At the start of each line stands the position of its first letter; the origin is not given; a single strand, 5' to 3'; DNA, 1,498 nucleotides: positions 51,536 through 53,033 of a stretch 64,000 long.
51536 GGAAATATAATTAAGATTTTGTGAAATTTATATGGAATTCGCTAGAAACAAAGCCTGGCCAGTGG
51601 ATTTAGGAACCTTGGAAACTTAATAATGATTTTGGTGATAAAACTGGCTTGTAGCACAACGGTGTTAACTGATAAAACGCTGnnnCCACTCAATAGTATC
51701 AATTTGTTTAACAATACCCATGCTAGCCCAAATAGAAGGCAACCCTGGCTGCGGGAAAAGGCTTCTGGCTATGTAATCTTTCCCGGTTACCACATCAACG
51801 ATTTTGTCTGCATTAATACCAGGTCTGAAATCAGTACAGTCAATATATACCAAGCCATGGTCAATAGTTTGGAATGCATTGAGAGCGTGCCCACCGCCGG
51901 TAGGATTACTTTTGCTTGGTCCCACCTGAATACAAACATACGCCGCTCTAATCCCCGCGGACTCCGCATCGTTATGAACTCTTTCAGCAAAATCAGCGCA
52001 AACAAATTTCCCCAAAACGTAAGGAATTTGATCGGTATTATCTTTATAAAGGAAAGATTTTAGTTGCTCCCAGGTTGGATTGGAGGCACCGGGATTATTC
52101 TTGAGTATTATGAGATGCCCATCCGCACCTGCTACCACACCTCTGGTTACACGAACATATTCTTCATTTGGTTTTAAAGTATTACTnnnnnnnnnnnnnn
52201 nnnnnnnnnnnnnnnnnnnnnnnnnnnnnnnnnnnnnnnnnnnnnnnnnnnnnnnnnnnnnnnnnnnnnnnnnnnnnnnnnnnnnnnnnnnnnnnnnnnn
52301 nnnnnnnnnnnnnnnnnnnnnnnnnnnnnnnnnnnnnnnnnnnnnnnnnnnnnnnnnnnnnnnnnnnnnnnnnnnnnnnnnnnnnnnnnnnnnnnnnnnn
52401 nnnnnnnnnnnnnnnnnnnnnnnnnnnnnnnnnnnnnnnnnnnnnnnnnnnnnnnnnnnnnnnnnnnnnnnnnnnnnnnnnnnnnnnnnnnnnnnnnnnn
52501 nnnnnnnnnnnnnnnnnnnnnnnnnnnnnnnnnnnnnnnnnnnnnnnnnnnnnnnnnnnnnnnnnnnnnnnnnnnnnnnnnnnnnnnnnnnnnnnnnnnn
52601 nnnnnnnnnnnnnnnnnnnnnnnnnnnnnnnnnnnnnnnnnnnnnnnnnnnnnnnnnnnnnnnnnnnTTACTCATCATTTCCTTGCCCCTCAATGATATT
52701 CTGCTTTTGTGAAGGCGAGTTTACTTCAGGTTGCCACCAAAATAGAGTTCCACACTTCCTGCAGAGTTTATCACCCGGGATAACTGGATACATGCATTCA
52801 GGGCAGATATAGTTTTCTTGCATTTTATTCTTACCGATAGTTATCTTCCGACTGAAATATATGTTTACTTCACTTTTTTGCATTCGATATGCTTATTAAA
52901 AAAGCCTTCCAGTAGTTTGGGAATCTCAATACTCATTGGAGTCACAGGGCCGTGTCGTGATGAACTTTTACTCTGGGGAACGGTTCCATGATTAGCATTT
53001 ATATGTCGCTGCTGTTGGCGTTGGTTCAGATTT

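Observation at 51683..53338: Three-gene operon of zinc-ribbon proteins ending in a membrane-anchored transglutaminase-like cysteine-protease-domain protein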

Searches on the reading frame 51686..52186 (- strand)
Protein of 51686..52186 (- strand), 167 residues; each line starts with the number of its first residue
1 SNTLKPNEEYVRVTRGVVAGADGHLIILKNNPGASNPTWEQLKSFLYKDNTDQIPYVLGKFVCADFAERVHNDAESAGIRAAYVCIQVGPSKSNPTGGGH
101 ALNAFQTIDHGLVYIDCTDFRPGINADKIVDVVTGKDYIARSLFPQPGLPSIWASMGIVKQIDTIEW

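Call 33: predict_structure(alignment_id=A2)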
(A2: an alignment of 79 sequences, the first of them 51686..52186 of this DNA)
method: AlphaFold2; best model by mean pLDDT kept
length: 167 residues; sequences in the alignment: 79
mean_pLDDT: 94.9   pTM: 0.90
mean pLDDT of the five models: 94.9, 94.5, 94.4, 94.2, 94.2
residues with pLDDT >= 90: 148; 70-90: 17; 50-70: 1; < 50: 1
segments of 3 or more residues with pLDDT < 50: none
pLDDT, mean of each block of 10 residues (from residue 1): 86 95 98 98 97 94 98 99 98 92 98 90 91 97 91 95 97
secondary structure, 60 per line:
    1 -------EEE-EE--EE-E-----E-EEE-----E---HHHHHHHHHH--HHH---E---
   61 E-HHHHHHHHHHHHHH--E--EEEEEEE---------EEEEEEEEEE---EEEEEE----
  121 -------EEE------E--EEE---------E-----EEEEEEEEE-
elements in order: E8-10 E27-29 H39-48 H63-76 E82-88 E98-107 E111-116 E128-130 E140-142 E158-166

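Call 35: search_protein_families(library=pfam, alignment_id=A2, max_evalue=10)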
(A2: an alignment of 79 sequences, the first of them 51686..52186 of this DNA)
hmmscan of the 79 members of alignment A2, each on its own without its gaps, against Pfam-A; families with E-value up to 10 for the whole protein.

A. member 1, window:51686-52186:- (167 aa): 0 families

B. families by the number of members that match (of 79 scanned): 236 families (the first 25 are shown)
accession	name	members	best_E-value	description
PF13567.11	DUF4131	12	0.011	Domain of unknown function (DUF4131)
PF12760.12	Zn_ribbon_IS1595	11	8e-05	Transposase zinc-ribbon domain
PF03186.18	CobD_Cbib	11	0.0016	CobD/Cbib protein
PF04932.20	Wzy_C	11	0.013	O-Antigen ligase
PF20990.2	DUF2207_C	11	0.014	Predicted membrane protein (DUF2207) C-terminal domain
PF14354.12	Lar_restr_allev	8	0.011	Restriction alleviation protein Lar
PF09843.14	DUF2070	8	0.16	Predicted membrane protein (DUF2070)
PF13248.11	Zn_ribbon_3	7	3.9e-11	zinc-ribbon domain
PF08271.17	Zn_Ribbon_TF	7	0.13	TFIIB zinc-binding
PF13240.11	Zn_Ribbon_1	6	1.7e-08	zinc-ribbon domain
PF12773.13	DZR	6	4.8e-08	Double zinc ribbon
PF09723.15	Zn_ribbon_8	5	0.0034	Zinc ribbon domain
PF18912.6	DZR_2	5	0.0056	Double zinc ribbon domain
PF00335.26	Tetraspanin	5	0.046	Tetraspanin family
PF11992.13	TgpA_N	5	0.2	TgpA N-terminal domain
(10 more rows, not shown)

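Call 36: fold_search(model_id=the predicted structure, library=pdb)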
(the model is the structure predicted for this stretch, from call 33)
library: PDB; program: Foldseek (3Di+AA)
matches with E <= 10: 347; with E <= 0.001: 0
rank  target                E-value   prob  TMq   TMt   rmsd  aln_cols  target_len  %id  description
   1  9crn                  2.4e-02  0.98  0.31  0.15  11.8        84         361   21  Crystal structure of Streptococcus pyogenes TglA (released 2024-08-14)
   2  8z4f_A                2.5e-01  0.54  0.29  0.18   8.1       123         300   14  Pseudomurein Endoisopeptidases PeiP (released 2024-10-30)
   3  4nv8_A                3.0e-01  0.51  0.40  0.27   9.1       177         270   14  Crystal Structure of Mesorhizobium Loti Arylamine N-acetyltransferase F42W Mutant (released 2015-01-21)
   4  3isr_A                3.0e-01  0.41  0.35  0.22  14.6       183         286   14  The Crystal Structure of a Putative Cysteine Protease from Cytophaga hutchinsonii to 1.9A (released 2009-09-08)
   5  2bsz_B                3.3e-01  0.60  0.44  0.30   8.2       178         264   12  Structure of Mesorhizobium loti arylamine N-acetyltransferase 1 (released 2005-05-25)
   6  4nv7_A                3.5e-01  0.63  0.44  0.30   7.9       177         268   13  Crystal Structure of Mesorhizobium Loti Arylamine N-acetyltransferase 1 In Complex With CoA (released 2015-01-21)
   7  8rmy_A                3.5e-01  0.33  0.29  0.12  12.2       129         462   17  Transglutaminase 3 in complex with inhibitor Z-don and DH patient-derived Fab DH63-A02 (released 2025-03-12)
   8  3isr_C                3.7e-01  0.54  0.39  0.24  13.6       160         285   12  The Crystal Structure of a Putative Cysteine Protease from Cytophaga hutchinsonii to 1.9A (released 2009-09-08)
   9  3isr_B                3.9e-01  0.54  0.40  0.24  13.4       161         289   12  The Crystal Structure of a Putative Cysteine Protease from Cytophaga hutchinsonii to 1.9A (released 2009-09-08)
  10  9g7g_O                3.9e-01  0.20  0.22  0.16  12.0        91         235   13  Structure of the clippase PaJOS from Pigmentiphaga aceris (released 2025-04-23)
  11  8oxx_A                5.2e-01  0.28  0.29  0.12  12.3       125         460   17  Transglutaminase 3 in complex with inhibitor Z-don and DH patient-derived Fab DH63-B02 (released 2023-10-18)
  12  9g7g_C                5.5e-01  0.33  0.22  0.17   4.1        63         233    8  Structure of the clippase PaJOS from Pigmentiphaga aceris (released 2025-04-23)
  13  1w4t                  5.8e-01  0.41  0.35  0.23   7.4       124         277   14  X-ray crystallographic structure of Pseudomonas aeruginosa arylamine N-acetyltransferase (released 2005-08-03)
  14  8rmy_D                6.1e-01  0.28  0.29  0.12  12.4       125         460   17  Transglutaminase 3 in complex with inhibitor Z-don and DH patient-derived Fab DH63-A02 (released 2025-03-12)
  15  9g7g_S                6.1e-01  0.14  0.21  0.16  11.2        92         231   15  Structure of the clippase PaJOS from Pigmentiphaga aceris (released 2025-04-23)
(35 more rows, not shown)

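Call 66: search_protein_families(library=phrogs, proteins=[window:51686-52186:-], max_evalue=1)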
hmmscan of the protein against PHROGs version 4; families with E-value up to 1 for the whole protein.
window:51686-52186:- (167 aa): 1 family
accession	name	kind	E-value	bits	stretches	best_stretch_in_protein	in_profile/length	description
phrog_11666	-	unknown function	0.019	16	1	16-32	7-23/49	-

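Call 68: search_protein_representatives(alignment_id=A5)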
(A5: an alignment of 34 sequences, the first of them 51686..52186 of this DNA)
Query: 34 sequences, 172 profile positions. Proteins with E-value up to 0.001 (for the whole library): 2995; up to 1e-10: 2098; up to 1e-30: 845. The best 150 are listed.
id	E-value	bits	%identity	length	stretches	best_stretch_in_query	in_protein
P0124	1.9e-100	349.9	-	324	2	19-172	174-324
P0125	6.9e-91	318.8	-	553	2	10-156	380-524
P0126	2.3e-89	313.9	-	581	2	16-155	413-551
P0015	1.8e-74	265.4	-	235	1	4-172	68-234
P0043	3.0e-73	261.4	-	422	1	3-172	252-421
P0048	2.2e-71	255.3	-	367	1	5-172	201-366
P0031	3.9e-71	254.5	-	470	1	7-171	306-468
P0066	7.4e-71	253.6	-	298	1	5-171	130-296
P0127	8.5e-71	253.4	-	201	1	6-172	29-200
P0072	2.4e-70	252.0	-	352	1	6-172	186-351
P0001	2.9e-70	251.7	-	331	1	5-171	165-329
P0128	2.0e-69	249.0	-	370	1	8-172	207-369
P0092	6.3e-69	247.4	-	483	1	11-171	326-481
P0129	2.6e-68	245.3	-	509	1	5-172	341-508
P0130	9.8e-68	243.5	-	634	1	5-171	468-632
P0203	9.2e-52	191.5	-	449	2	66-172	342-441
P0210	4.7e-51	189.2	-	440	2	66-172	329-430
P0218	3.4e-50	186.3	-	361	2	66-172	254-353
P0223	1.2e-49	184.6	-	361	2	66-172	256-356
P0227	1.8e-49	184.0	-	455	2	66-172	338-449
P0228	2.0e-49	183.9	-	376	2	66-172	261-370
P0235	6.4e-49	182.2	-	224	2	66-172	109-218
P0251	6.7e-48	178.9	-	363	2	66-172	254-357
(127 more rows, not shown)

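Call 70: search_protein_families(library=pfam, alignment_id=A6, max_evalue=0.001)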
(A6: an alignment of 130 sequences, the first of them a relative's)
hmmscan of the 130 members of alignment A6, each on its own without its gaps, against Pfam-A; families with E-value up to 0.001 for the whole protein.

A. member 1, P0124 (324 aa): 0 families

B. families by the number of members that match (of 130 scanned): 43 families (the first 25 are shown)
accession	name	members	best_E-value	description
PF01428.23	zf-AN1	9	3.1e-11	AN1-like Zinc finger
PF16656.11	Pur_ac_phosph_N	5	1e-16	Purple acid Phosphatase, N-terminal domain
PF00041.27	fn3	5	6.7e-12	Fibronectin type III domain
PF16640.11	Big_3_5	3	3.8e-19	Bacterial Ig-like domain (group 3)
PF18911.6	PKD_4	3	4.8e-19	PKD domain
PF00801.26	PKD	3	5.1e-13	PKD domain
PF13240.11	Zn_Ribbon_1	3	3.1e-09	zinc-ribbon domain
PF03477.21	ATP-cone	3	5.8e-08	ATP cone domain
PF07690.21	MFS_1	3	0.00012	Major Facilitator Superfamily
PF12773.13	DZR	3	0.00018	Double zinc ribbon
PF01757.29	Acyl_transf_3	3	0.00019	Acyltransferase domain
PF15644.12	Gln_amidase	3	0.00025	Papain fold toxin 1, glutamine deamidase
PF00578.27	AhpC-TSA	2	1.7e-41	AhpC/TSA family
PF08534.16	Redoxin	2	1.1e-35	Redoxin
PF00226.36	DnaJ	2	4.5e-22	DnaJ domain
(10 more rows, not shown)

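Call 72: search_protein_families(library=pfam, proteins=[P0125, P0126, P0203, P0210, P0218, P0223, P0227, P0228, P0235, P0251], max_evalue=0.1)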
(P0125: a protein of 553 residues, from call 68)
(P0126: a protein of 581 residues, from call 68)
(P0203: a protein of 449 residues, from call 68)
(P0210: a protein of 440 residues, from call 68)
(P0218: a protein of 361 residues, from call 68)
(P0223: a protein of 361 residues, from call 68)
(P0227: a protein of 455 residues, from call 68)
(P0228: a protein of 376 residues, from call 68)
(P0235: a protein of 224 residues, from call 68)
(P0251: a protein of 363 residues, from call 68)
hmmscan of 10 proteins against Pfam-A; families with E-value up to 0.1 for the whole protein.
P0125 (553 aa): 4 families
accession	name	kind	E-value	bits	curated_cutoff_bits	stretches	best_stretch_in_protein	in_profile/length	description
PF01428.23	zf-AN1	-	2e-08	34.6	27.9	1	38-64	11-37/40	AN1-like Zinc finger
PF15644.12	Gln_amidase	-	0.00025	22.5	24.1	0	439-484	66-109/114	Papain fold toxin 1, glutamine deamidase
PF03284.19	PHZA_PHZB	-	0.011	15.6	24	0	244-279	69-104/162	Phenazine biosynthesis protein A/B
PF16310.10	DUF4952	-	0.043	14.5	25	0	224-237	10-23/77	Domian of unknown function (DUF4952)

P0126 (581 aa): 3 families
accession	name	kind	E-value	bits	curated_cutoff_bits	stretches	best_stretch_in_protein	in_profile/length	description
PF15644.12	Gln_amidase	-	0.00077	21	24.1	0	260-307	65-109/114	Papain fold toxin 1, glutamine deamidase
PF16310.10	DUF4952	-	0.004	17.8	25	0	456-478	4-27/77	Domian of unknown function (DUF4952)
PF06586.17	TraK_N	-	0.086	13.6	24.8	0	245-305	15-75/100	TraK N-terminal domain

P0203 (449 aa): 1 family
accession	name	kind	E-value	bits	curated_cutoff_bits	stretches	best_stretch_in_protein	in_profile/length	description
PF07705.17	CARDB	-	0.083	13.6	22.7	0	149-218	9-80/101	CARDB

P0210 (440 aa): 1 family
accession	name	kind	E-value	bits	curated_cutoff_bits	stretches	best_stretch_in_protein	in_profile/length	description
PF08271.17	Zn_Ribbon_TF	-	0.048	13.7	29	0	68-80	2-14/43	TFIIB zinc-binding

P0218 (361 aa): 0 families

P0223 (361 aa): 3 families
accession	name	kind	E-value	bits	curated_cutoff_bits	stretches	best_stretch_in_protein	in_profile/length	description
PF07705.17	CARDB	-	2.5e-07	31.3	22.7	1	68-133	15-82/101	CARDB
PF24156.1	DUF7407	-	9.9e-05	23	28.2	1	69-122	6-54/74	Domain of unknown function (DUF7407)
PF24053.1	DUF7356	-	0.086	13.2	27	1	73-133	20-81/105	Domain of unknown function (DUF7356)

P0227 (455 aa): 1 family
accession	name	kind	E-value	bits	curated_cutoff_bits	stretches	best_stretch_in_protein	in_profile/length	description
PF03640.20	Lipoprotein_15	-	1.2e-15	57.1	24.4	1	132-171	4-46/47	Secreted repeat of unknown function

P0228 (376 aa): 1 family
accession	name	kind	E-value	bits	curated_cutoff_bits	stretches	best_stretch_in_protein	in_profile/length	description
PF00689.26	Cation_ATPase_C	-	0.056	13.7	27.3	1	18-120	38-143/175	Cation transporting ATPase, C-terminus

P0235 (224 aa): 0 families

P0251 (363 aa): 0 families

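Call 78: fold_search(model_id=the predicted structure, library=viral)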
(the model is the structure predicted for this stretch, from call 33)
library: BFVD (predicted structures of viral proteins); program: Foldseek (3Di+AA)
matches with E <= 10: 411; with E <= 0.001: 0
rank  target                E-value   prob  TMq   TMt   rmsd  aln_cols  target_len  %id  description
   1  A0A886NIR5            5.7e-02  0.80  0.31  0.27   7.3       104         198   16  (no name in the UniProt tables at hand)
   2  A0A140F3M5            6.3e-02  0.99  0.38  0.38   8.0       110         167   20  Agglutinin C-terminal domain-containing protein [Pyrobaculum filamentous virus 1]
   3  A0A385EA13            7.4e-02  0.91  0.41  0.46  13.3       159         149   16  Transglutaminase [Caulobacter phage CcrPW]
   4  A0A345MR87            7.9e-02  0.38  0.27  0.10  13.8       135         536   14  (no name in the UniProt tables at hand)
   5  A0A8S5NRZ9            2.6e-01  0.51  0.20  0.14   3.5        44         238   18  Papain fold toxin 1, glutamine deamidase [Siphoviridae sp. ctSWe10]
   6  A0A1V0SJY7            2.8e-01  0.54  0.34  0.37  10.4       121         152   14  Uncharacterized protein [Klosneuvirus KNV1]
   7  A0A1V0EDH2            4.1e-01  0.66  0.32  0.40   6.4        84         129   20  Uncharacterized protein [Caulobacter phage Ccr32]
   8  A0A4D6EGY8            4.1e-01  0.15  0.23  0.07   7.6       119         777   17  Atrophin-1 superfamily incomplete domain containing protein [Pandoravirus celtis]
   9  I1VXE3                4.3e-01  0.16  0.25  0.24  12.1       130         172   15  (no name in the UniProt tables at hand)
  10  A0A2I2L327            4.8e-01  0.25  0.33  0.09  13.5       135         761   16  Arylamine N-acetyltransferase [Orpheovirus IHUMI-LCC2]
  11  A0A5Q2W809            5.4e-01  0.07  0.19  0.05  15.5       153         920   14  (no name in the UniProt tables at hand)
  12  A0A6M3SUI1            6.0e-01  0.38  0.17  0.06   3.9        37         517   14  Acetyltransferase [Gordonia phage Secretariat]
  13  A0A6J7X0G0            6.0e-01  0.35  0.17  0.13   6.5        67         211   16  Uncharacterized protein [uncultured Caudovirales phage]
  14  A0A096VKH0            6.7e-01  0.15  0.18  0.11   7.8        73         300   20  Lysozyme [Synechococcus phage S-CBP1]
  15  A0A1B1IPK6            6.7e-01  0.04  0.17  0.06  14.8       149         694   15  (no name in the UniProt tables at hand)
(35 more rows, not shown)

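Call 85: search_solved_structures(query=A5, max_evalue=10, show_alignments=3)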
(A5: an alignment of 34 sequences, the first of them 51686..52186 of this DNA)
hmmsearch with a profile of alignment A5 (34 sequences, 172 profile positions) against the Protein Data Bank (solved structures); distinct sequences matched with E-value up to 10: 0.

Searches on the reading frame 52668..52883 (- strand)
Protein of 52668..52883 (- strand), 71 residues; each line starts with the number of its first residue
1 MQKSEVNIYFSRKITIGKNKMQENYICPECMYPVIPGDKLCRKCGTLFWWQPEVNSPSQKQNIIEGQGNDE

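Call 3: search_protein_families(library=pfam, proteins=[window:52668-52883:-], max_evalue=1)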
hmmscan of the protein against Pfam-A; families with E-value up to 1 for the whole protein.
window:52668-52883:- (71 aa): 8 families
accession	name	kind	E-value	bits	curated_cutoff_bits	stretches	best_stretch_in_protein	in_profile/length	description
PF13248.11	Zn_ribbon_3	-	0.00047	20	27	1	24-47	2-25/26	zinc-ribbon domain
PF13240.11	Zn_Ribbon_1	-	0.0006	20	25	1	27-46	2-21/23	zinc-ribbon domain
PF12773.13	DZR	-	0.00075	20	27.3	1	25-45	25-45/45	Double zinc ribbon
PF18912.6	DZR_2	-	0.0018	18.5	27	1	20-48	17-46/56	Double zinc ribbon domain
PF23470.1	Zn_ribbon_PF0610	-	0.012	15.8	26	1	41-59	4-20/39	PF0610 rubredoxin-like zinc beta-ribbon domain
PF25164.1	CoiA_N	-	0.02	14.8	26.3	1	16-35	9-28/50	Competence protein CoiA, N-terminal domain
PF04828.22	GFA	-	0.025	15.1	24.3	0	39-55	72-88/115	Glutathione-dependent formaldehyde-activating enzyme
PF04032.22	Rpr2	-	0.19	12.4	29.3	0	39-49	46-56/90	RNAse P Rpr2/Rpp21/SNM1 subunit domain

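Call 4: search_protein_families(library=ncbifam, proteins=[window:52668-52883:-], max_evalue=1)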
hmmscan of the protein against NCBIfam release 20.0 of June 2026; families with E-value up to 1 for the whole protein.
window:52668-52883:- (71 aa): 3 families
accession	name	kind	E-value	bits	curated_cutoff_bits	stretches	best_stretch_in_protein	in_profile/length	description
NF011481.0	PRK14890.1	equivalog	0.0041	17.1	61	1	7-46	10-49/61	putative Zn-ribbon RNA-binding protein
NF038384.1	zinc_YnfU_fam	subfamily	0.095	12.3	36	0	40-48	40-48/52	YnfU family zinc-binding protein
NF003058.0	PRK03976.1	equivalog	0.17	11.9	87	1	13-48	25-64/91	50S ribosomal protein L37ae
